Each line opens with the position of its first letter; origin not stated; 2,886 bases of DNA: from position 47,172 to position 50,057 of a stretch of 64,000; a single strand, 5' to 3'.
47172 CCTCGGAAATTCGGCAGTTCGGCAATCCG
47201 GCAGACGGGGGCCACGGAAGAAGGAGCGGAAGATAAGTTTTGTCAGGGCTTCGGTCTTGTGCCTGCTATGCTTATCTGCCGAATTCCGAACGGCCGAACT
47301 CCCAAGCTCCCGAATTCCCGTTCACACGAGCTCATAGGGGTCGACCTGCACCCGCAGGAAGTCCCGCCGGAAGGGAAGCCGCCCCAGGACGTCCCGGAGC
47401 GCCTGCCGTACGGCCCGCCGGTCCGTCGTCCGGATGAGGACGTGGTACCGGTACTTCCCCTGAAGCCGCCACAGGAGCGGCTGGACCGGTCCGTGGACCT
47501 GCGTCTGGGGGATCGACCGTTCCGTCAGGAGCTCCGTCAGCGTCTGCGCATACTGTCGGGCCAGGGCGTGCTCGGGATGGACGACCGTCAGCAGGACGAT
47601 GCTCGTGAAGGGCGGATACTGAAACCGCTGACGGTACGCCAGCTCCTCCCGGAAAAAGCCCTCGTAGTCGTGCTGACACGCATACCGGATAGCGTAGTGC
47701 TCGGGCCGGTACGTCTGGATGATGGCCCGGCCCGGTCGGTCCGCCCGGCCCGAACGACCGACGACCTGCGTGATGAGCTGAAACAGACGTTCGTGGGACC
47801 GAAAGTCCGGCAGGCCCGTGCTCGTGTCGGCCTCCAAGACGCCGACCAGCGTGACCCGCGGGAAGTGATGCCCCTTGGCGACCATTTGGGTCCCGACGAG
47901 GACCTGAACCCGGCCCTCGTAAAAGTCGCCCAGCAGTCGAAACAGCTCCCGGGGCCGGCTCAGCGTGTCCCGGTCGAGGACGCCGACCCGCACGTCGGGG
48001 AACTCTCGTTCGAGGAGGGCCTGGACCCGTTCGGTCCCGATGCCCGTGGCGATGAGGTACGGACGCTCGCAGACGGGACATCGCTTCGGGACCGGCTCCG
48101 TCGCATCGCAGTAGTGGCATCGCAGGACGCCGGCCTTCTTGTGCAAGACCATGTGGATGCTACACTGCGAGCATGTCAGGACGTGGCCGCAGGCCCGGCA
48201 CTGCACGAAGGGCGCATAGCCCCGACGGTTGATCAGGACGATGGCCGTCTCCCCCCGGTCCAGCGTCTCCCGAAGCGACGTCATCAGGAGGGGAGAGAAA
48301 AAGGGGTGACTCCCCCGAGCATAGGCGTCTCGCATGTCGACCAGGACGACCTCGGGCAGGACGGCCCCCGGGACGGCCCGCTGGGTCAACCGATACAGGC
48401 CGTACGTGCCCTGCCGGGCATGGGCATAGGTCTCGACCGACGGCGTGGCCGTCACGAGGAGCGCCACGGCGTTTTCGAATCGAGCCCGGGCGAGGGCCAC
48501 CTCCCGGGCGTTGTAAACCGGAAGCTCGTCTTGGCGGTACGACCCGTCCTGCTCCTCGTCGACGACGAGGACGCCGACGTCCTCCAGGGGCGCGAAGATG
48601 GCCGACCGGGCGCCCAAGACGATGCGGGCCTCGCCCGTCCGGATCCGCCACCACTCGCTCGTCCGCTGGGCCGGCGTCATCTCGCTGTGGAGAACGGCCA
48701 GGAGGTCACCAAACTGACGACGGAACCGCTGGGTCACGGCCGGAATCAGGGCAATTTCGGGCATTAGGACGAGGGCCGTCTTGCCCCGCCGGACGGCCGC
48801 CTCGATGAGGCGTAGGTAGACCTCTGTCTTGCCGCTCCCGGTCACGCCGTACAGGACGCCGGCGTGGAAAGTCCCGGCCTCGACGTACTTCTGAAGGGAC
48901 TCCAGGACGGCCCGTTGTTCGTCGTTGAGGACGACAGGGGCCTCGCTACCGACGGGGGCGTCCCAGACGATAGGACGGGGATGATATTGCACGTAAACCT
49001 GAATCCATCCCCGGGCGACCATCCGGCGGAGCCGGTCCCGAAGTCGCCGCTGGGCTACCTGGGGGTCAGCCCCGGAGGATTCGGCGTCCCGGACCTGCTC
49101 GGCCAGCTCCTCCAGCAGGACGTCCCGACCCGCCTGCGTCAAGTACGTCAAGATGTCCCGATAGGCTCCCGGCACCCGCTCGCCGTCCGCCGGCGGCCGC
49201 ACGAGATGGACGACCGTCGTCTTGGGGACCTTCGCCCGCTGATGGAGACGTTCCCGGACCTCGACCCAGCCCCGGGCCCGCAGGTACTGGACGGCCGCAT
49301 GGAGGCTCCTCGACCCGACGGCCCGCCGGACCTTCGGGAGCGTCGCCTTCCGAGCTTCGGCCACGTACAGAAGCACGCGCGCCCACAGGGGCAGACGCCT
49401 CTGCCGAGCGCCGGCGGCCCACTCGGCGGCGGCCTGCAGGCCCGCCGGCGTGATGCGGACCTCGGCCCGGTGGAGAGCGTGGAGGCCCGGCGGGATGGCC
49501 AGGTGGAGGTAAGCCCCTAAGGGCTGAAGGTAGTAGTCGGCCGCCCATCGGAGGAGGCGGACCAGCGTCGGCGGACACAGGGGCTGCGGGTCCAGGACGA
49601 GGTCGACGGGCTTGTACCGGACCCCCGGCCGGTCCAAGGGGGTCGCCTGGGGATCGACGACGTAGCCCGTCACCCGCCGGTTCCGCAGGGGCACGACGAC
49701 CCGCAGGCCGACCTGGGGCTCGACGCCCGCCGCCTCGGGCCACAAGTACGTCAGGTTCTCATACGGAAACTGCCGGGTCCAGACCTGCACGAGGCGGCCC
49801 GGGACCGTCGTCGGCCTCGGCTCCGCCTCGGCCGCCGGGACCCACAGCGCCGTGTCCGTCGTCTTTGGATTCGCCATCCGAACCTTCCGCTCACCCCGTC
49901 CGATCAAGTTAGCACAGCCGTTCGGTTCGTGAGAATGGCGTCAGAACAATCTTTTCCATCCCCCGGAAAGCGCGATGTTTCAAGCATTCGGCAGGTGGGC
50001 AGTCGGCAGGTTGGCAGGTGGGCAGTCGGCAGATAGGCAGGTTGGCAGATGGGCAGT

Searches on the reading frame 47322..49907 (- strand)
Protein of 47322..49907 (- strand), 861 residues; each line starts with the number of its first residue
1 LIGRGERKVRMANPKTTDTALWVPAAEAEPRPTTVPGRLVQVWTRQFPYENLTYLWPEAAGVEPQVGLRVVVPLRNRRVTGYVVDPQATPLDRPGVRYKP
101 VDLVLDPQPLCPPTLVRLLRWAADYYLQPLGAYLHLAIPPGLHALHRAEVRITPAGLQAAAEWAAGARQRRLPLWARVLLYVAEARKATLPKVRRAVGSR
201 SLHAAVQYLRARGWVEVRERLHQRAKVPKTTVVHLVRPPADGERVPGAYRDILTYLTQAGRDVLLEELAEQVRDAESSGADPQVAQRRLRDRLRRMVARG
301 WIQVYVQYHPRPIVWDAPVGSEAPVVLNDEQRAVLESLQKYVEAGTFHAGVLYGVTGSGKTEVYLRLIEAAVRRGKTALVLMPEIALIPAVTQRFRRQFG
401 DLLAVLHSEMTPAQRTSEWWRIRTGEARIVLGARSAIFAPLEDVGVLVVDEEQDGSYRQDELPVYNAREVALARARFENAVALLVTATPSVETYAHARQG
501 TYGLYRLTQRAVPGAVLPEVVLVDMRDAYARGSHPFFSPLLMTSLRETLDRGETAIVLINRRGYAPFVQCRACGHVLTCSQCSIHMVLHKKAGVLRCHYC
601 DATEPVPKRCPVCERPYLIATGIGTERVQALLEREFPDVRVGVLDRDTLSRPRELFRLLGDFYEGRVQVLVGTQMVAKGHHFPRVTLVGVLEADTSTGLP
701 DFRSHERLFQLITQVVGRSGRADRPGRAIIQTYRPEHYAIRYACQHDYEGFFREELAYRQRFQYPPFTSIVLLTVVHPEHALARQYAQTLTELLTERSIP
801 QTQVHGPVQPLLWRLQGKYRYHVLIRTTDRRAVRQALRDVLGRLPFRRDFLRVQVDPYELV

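Call 40: search_protein_families(library=pfam, proteins=[window:47322-49907:-], max_evalue=0.001)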
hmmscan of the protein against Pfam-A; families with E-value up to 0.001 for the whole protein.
window:47322-49907:- (861 aa): 7 families
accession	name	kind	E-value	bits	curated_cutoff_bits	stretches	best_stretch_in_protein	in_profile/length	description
PF17764.6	PriA_3primeBD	-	5.1e-20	71.6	22.7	1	51-139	11-96/96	3'DNA-binding domain (3'BD)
PF00270.35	DEAD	-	1.9e-14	54.2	26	1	351-492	18-162/167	DEAD/DEAH box helicase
PF18074.6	PriA_C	-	4.1e-14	53.6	26.9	1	766-856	1-92/95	Primosomal protein N C-terminal domain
PF18319.7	Zn_ribbon_PriA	-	3.3e-10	40.2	26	1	579-605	1-27/27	PriA DNA helicase Cys-rich region (CRR) domain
PF04851.21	ResIII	-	3.9e-10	40.3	22.5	1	326-490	3-163/164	Type III restriction enzyme, res subunit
PF00271.37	Helicase_C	-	5.2e-09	36.8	23.5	1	628-722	28-109/110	Helicase conserved C-terminal domain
PF13191.12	AAA_16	-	9.2e-05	23.4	32.6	0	329-400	6-83/167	AAA ATPase domain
